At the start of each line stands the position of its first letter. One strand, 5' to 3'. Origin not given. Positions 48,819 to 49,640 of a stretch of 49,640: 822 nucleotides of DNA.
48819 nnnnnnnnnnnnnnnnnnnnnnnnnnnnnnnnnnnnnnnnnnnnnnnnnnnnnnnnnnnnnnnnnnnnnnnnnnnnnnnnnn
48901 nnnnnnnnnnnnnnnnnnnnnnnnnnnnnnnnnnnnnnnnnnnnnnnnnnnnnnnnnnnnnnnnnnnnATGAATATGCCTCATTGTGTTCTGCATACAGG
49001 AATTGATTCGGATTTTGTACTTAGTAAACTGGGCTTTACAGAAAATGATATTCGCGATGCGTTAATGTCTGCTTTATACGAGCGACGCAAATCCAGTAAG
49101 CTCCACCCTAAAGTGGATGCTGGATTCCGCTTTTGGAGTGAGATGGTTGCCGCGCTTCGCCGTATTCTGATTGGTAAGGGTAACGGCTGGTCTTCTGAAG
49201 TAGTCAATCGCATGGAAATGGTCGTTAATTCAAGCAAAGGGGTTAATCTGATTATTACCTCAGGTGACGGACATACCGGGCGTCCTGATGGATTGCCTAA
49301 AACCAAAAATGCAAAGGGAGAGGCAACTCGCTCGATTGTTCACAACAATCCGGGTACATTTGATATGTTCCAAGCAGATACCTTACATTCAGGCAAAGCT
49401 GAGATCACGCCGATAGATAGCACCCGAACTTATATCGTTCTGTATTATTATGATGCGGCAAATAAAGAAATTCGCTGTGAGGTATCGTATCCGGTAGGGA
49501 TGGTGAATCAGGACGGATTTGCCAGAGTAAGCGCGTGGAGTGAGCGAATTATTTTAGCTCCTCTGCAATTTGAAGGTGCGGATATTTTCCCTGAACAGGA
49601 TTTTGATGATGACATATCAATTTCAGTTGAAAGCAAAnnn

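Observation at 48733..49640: Uncharacterised AT-rich gene with its own promoter at the right end, downstream of the tail-fibre chaperone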

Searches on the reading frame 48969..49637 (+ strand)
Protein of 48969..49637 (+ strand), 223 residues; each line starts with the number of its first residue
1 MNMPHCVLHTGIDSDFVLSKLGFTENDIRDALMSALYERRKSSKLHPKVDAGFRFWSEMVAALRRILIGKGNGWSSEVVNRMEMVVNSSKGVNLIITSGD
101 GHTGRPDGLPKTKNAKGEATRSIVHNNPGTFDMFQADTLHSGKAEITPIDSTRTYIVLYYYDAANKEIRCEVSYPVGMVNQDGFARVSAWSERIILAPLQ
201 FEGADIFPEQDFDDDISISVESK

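Call 3: search_protein_families(library=pfam, proteins=[window:48969-49637:+], max_evalue=1)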
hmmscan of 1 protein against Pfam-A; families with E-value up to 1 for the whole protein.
window:48969-49637:+ (223 aa): 0 families

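Call 4: search_protein_families(library=padloc, proteins=[window:48969-49637:+], max_evalue=1)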
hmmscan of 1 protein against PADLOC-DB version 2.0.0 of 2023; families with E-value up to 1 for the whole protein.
window:48969-49637:+ (223 aa): 2 families
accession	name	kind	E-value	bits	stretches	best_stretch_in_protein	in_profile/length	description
PDLC03935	RmrT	-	1.4e-59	199.4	1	12-223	10-206/207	-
PDLC03932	RmrT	-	5e-11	40.5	1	8-223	9-208/209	-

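Call 5: search_protein_families(library=phrogs, proteins=[window:48969-49637:+], max_evalue=1)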
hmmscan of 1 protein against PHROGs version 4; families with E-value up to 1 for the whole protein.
window:48969-49637:+ (223 aa): 1 family
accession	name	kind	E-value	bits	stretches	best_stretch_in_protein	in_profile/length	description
phrog_5416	-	unknown function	0.27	12.3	1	8-30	40-62/66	-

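Call 6: search_protein_families(library=ncbifam, proteins=[window:48969-49637:+], max_evalue=1)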
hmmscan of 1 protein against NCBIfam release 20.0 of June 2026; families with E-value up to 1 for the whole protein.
window:48969-49637:+ (223 aa): 1 family
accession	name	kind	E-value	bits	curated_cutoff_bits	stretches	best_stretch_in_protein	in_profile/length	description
NF000159.1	trim_DfrD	exception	0.12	12.2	350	0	57-98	8-49/166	trimethoprim-resistant dihydrofolate reductase DfrD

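Call 17: find_homologous_proteins(query=window:48969-49637:+, max_evalue=0.001)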
Query window:48969-49637:+ (223 aa): 19 proteins with E <= 0.001 among 177 candidates.
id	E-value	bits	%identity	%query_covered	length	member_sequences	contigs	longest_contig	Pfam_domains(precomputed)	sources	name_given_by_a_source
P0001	4.6e-145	499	100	100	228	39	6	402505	-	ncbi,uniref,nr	ncbi:hypothetical protein [Escherichia coli]|uniref:hypothetical protein n=1 Tax=Escherichia coli Ta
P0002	2.8e-124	431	85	100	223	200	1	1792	-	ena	-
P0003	1.7e-119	415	83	100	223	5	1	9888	-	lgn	-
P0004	5.8e-116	404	83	97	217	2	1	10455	-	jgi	-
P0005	1.4e-114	399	82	100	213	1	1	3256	-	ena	-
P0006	5.7e-111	387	79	100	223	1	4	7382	-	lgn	-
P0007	1.8e-101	356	72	100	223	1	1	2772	-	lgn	-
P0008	1.2e-84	301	84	74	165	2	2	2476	-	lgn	-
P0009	9.4e-80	285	58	100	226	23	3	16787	-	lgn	-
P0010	2.6e-78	281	58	100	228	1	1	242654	-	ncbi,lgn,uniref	ncbi:hypothetical protein AAH211_11220 [Serratia fonticola]|uniref:hypothetical protein n=1 Tax=Serr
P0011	6.8e-78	279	57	100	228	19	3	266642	-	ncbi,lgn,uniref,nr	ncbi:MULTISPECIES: hypothetical protein [Yersinia]|uniref:hypothetical protein n=1 Tax=Yersinia TaxI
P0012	1.5e-76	275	57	100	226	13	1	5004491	-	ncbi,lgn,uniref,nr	ncbi:hypothetical protein [Rouxiella badensis]|uniref:hypothetical protein n=1 Tax=Rouxiella badensi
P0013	6.2e-76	273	57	100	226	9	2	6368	-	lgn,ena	-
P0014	3.4e-71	257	55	99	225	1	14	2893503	-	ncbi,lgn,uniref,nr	ncbi:TPA: hypothetical protein ACHTGR_005046 [Serratia marcescens subsp. marcescens ATCC 13880]|unir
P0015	7.5e-70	253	53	99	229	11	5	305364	-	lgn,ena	-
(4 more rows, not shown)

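Call 26: find_encoding_contigs(protein=P0011, flank=6000, max_places=3)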
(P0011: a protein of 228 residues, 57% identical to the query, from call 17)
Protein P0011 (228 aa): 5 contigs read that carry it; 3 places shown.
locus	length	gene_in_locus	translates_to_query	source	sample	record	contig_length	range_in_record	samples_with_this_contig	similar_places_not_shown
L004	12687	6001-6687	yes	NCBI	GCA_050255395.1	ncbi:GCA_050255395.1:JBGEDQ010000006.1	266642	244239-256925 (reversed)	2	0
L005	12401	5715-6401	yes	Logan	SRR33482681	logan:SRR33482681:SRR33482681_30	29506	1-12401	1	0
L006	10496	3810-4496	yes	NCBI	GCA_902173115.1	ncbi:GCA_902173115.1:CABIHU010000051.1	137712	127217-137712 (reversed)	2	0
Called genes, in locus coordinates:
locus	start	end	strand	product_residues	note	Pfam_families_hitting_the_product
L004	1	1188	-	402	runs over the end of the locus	-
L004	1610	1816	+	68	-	PF05930:Phage_AlpA, PF12728:HTH_17 (weak)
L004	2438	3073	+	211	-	PF11726:YagK_YfjJ_C, PF23343:REP_ORF2-G2P (weak)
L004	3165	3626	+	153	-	-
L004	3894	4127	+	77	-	PF05930:Phage_AlpA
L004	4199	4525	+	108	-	PF25165:DUF7828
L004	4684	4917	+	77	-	-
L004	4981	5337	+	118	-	-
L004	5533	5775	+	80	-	-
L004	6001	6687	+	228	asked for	-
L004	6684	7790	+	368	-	PF01381:HTH_3 (weak), PF12844:HTH_19 (weak), PF06114:Peptidase_M78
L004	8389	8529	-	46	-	-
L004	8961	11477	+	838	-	PF13289:SIR2_2, PF25199:nSTAND_NTPase5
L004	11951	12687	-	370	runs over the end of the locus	PF01527:HTH_Tnp_1, PF13276:HTH_21, PF00665:rve, PF13683:rve_3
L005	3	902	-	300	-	?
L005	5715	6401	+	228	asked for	-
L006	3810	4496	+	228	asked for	-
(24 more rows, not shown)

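Call 27: find_encoding_contigs(protein=P0014, flank=6000, max_places=3)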
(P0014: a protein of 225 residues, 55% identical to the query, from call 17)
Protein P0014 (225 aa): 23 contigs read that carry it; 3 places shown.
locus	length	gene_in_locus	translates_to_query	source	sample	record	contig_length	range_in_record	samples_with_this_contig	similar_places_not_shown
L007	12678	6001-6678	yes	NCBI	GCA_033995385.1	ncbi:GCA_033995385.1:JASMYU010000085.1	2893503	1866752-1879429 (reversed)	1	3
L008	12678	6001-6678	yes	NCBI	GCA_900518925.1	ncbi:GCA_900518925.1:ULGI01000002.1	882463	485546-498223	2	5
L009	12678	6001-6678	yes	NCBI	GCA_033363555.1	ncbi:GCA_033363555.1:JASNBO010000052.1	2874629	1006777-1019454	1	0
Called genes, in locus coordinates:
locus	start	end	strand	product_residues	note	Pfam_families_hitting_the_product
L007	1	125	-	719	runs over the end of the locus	PF27430:YdfE_N, PF27432:YdfE_C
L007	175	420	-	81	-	-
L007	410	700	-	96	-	-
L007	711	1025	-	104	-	-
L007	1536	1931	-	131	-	PF01381:HTH_3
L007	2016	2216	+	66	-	PF14549:P22_Cro, PF15943:YdaS_toxin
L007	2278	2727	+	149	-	PF06254:YdaT_toxin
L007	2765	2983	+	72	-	-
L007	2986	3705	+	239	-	PF13730:HTH_36, PF21984:DnaD_N (weak)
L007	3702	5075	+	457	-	PF00772:DnaB (weak), PF03796:DnaB_C, PF06745:ATPase (weak)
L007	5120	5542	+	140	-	-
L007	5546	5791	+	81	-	-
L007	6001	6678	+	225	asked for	-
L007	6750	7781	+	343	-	PF06114:Peptidase_M78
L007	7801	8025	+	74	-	-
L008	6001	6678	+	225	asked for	-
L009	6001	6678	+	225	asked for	-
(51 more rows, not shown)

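Call 32: predict_structure(alignment_id=A2)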
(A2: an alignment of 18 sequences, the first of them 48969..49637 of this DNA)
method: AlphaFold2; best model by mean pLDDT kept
length: 223 residues; sequences in the alignment: 18
mean_pLDDT: 69.6   pTM: 0.72
mean pLDDT of the five models: 69.6, 67.0, 66.7, 64.4, 62.8
residues with pLDDT >= 90: 41; 70-90: 85; 50-70: 35; < 50: 62
segments of 3 or more residues with pLDDT < 50: 1-4, 45-51, 115-122, 124-149, 208-223
pLDDT, mean of each block of 10 residues (from residue 1): 65 90 93 84 52 73 90 78 80 83 83 53 45 40 41 84 85 75 61 90 56 39 35
secondary structure, 60 per line:
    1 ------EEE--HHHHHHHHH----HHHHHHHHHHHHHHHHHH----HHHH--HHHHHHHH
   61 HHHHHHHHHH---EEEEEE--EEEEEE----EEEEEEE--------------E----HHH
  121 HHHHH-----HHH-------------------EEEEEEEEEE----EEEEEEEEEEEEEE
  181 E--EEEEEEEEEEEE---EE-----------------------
elements in order: E7-9 H12-20 H25-42 H47-50 H53-70 E74-79 E82-87 E92-98 H118-125 E153-162 E167-181 E184-195

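Call 37: find_related_loci(query=A2, collection=genome_contigs, flank=4000)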
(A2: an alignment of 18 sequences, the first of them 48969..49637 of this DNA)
Query A2 (223 aa) in genome_contigs; peptide patterns used: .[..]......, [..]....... (x = any residue, [..] = any of these).
187 stretches matched a pattern; 8 encode a relative of the query (tblastn E <= 1e-3); 8 distinct loci.
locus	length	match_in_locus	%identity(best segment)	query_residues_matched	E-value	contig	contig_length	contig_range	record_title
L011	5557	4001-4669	87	1-223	7e-135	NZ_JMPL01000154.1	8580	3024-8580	Kluyvera ascorbata ATCC 33433 GKAS.assembly.154, whole genome shotgun sequence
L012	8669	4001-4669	87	1-223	9e-135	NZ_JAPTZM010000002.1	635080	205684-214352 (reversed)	Atlantibacter subterraneus strain FRCl NG-17308_subterranea_lib283092_6123_2_1_contig_2, whole genome shotgun sequence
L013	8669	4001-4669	87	1-223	5e-134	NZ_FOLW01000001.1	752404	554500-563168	Pragia fontium DSM 5563 = ATCC 49100 strain DSM 5563, whole genome shotgun sequence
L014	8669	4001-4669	85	1-223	8e-133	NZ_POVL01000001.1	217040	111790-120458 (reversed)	Enterobacter sichuanensis strain WCHECL1597 1, whole genome shotgun sequence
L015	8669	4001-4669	85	1-223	1e-131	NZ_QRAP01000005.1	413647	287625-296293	Enterobacillus tribolii strain DSM 103736 Ga0215724_105, whole genome shotgun sequence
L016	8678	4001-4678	58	1-223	9e-86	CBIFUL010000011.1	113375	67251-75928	MAG TPA_asm: uncultured Pantoea sp. isolate ERR14720263_concoct_22 genome assembly, contig: ERZ27336808.57, whole genome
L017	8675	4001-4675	57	1-220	4e-85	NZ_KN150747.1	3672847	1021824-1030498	Yersinia ruckeri ATCC 29473 scaffold1, whole genome shotgun sequence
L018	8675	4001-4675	52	1-220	4e-74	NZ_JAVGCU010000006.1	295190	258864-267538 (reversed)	Serratia fonticola strain RP0009 contig00006, whole genome shotgun sequence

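Call 42: search_solved_structures(query=A2, max_evalue=10, show_alignments=2)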
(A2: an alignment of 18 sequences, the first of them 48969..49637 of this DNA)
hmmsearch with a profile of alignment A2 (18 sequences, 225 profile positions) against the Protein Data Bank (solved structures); distinct sequences matched with E-value up to 10: 0.

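Call 45: fold_search(model_id=the predicted structure, library=pdb)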
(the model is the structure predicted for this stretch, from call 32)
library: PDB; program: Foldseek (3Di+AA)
matches with E <= 10: 468; with E <= 0.001: 0
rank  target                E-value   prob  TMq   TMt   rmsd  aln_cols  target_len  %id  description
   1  6rh0_A                5.9e-02  0.10  0.15  0.15  18.6       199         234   12  Revisiting pH-gated conformational switch. Complex HK853-RR468 pH 5.5 (released 2020-02-19)
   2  6rh8_A                8.0e-02  0.09  0.15  0.14  18.6       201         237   12  Revisiting pH-gated conformational switch. Complex HK853 mutant H260A -RR468 mutant D53A pH 5.3 (released 2020-02-19)
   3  6rh7_A                9.0e-02  0.09  0.15  0.14  18.5       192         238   11  Revisiting pH-gated conformational switch. Complex HK853 mutant H260A -RR468 mutant D53A pH 7.5 (released 2020-02-19)
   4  8a6x_B                1.1e-01  0.08  0.14  0.09  21.7       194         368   12  Crystal structure of a chimeric LOV-Histidine kinase SB2F1 (asymmetrical variant, trigonal form with long c axis) (released 2024-01-10)
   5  3dge_A                1.2e-01  0.07  0.14  0.13  18.2       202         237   12  Structure of a histidine kinase-response regulator complex reveals insights into Two-component signaling and a novel c (released 2009-07-07)
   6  6rh0_B                1.4e-01  0.08  0.15  0.14  18.6       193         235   10  Revisiting pH-gated conformational switch. Complex HK853-RR468 pH 5.5 (released 2020-02-19)
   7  6rgy_B                1.6e-01  0.08  0.15  0.14  18.5       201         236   10  Revisiting pH-gated conformational switch. Complex HK853-RR468 pH 7.5 (released 2020-02-19)
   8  6azr_A                1.6e-01  0.07  0.15  0.14  18.8       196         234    9  Crystal structure of the T264A HK853cp-BeF3-RR468 complex (released 2017-12-27)
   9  4jav_A                1.7e-01  0.08  0.15  0.14  17.4       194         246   10  Structural basis of a rationally rewired protein-protein interface (HK853wt and RR468mutant V13P, L14I, I17M and N21V) (released 2013-09-04)
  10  1ob8_B                2.0e-01  0.33  0.25  0.37   6.7       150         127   14  Holliday Junction Resolving Enzyme (released 2004-10-15)
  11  6rgz_A                2.0e-01  0.07  0.15  0.14  18.3       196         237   11  Revisiting pH-gated conformational switch. Complex HK853-RR468 pH 6.5 (released 2020-02-19)
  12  6rfv_A                2.1e-01  0.07  0.16  0.16  17.8       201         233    9  Revisiting pH-gated conformational switch. Complex HK853-RR468 pH 7 (released 2020-02-19)
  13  1ob8_A                2.4e-01  0.28  0.25  0.39   6.8       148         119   15  Holliday Junction Resolving Enzyme (released 2004-10-15)
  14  5uht_A                2.5e-01  0.06  0.14  0.13  18.5       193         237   11  Structure of the Thermotoga maritima HK853-BeF3-RR468 complex at pH 5.0 (released 2017-12-27)
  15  6rgy_A                2.7e-01  0.06  0.15  0.15  18.5       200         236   11  Revisiting pH-gated conformational switch. Complex HK853-RR468 pH 7.5 (released 2020-02-19)
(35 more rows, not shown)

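Call 57: search_protein_representatives(alignment_id=A2)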
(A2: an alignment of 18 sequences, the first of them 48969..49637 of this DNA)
Query: 18 sequences, 225 profile positions. Proteins with E-value up to 0.001 (for the whole library): 1485; up to 1e-10: 690; up to 1e-30: 16. The best 150 are listed.
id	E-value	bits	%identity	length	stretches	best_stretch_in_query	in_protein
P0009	1.3e-122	423.7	-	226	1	1-225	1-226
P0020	2.3e-54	200.5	-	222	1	7-225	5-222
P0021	1.0e-48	182.0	-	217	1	16-224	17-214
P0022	3.2e-47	177.2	-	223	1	7-225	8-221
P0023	1.6e-45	171.6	-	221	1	18-225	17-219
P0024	3.0e-41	157.7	-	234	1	10-223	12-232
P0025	6.1e-41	156.6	-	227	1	7-224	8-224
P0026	6.6e-40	153.2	-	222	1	5-216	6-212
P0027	4.8e-37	143.9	-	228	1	16-223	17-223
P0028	2.3e-36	141.6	-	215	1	13-224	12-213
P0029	1.1e-34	136.2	-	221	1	8-220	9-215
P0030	7.6e-34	133.4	-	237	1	13-220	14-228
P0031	3.9e-32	127.8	-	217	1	1-225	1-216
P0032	1.6e-31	125.8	-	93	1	1-76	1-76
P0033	2.4e-31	125.2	-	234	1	10-222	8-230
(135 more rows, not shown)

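Call 68: search_protein_families(library=pfam, alignment_id=A4, max_evalue=0.01)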
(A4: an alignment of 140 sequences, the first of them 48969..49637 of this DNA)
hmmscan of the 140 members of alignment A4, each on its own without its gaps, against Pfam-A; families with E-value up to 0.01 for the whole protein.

A. member 1, window:48969-49637:+ (223 aa): 0 families

B. families by the number of members that match (of 140 scanned): 3 families
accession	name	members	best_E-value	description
PF12048.14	DUF3530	1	0.0013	Protein of unknown function (DUF3530)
PF00571.33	CBS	1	0.004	CBS domain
PF12727.12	PBP_like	1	0.0063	PBP superfamily domain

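Call 69: predict_structure(alignment_id=A4)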
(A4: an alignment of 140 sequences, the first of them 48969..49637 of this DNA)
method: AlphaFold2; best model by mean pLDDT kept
length: 223 residues; sequences in the alignment: 140
mean_pLDDT: 88.6   pTM: 0.83
mean pLDDT of the five models: 88.6, 87.7, 85.5, 85.4, 85.5
residues with pLDDT >= 90: 152; 70-90: 40; 50-70: 29; < 50: 2
segments of 3 or more residues with pLDDT < 50: none
pLDDT, mean of each block of 10 residues (from residue 1): 79 97 98 96 94 97 98 96 96 97 97 88 85 57 66 97 97 94 91 98 65 71 76
secondary structure, 60 per line:
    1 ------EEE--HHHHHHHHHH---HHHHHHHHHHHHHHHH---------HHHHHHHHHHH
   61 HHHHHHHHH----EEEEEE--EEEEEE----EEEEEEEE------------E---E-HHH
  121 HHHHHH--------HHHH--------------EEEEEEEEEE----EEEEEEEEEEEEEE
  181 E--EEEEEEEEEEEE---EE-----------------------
elements in order: E7-9 H12-21 H25-40 H50-69 E74-79 E82-87 E92-99 H118-126 H135-138 E153-162 E167-181 E184-195
